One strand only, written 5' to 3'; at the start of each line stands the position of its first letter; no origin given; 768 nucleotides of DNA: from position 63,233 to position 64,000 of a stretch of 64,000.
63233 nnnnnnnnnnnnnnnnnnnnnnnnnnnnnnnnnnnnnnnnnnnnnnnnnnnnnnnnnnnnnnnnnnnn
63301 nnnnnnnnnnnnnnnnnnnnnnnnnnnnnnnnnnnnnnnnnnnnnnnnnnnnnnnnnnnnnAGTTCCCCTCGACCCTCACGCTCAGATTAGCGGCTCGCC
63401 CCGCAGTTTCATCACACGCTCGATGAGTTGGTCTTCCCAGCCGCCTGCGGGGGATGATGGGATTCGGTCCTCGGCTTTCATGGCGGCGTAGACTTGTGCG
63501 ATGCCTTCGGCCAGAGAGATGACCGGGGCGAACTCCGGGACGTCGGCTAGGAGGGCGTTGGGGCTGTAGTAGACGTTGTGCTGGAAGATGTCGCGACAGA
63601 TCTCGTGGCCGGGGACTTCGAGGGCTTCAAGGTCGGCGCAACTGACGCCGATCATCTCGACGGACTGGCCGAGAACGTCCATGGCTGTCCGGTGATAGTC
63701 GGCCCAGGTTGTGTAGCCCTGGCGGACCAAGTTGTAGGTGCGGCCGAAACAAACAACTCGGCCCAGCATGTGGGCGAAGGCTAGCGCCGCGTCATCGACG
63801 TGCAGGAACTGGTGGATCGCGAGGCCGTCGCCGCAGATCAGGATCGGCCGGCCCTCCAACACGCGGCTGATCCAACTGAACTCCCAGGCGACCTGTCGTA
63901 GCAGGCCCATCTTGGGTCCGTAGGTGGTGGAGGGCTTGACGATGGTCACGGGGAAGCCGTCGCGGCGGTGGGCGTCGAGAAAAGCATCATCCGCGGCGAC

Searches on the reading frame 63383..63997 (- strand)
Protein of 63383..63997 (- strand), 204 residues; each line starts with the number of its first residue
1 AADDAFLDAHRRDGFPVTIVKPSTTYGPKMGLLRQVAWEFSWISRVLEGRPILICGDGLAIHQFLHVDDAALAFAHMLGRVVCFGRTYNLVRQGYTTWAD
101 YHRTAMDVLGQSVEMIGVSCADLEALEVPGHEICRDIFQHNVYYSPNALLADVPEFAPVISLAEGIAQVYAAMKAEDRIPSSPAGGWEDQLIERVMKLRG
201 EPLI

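Call 37: search_protein_families(library=pfam, proteins=[window:63383-63997:-], max_evalue=0.001)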
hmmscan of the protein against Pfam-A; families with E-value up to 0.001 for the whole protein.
window:63383-63997:- (204 aa): 1 family
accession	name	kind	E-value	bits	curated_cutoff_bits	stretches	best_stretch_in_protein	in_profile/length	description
PF01370.27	Epimerase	-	6.6e-11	42.5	20.9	1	3-89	150-238/240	NAD dependent epimerase/dehydratase family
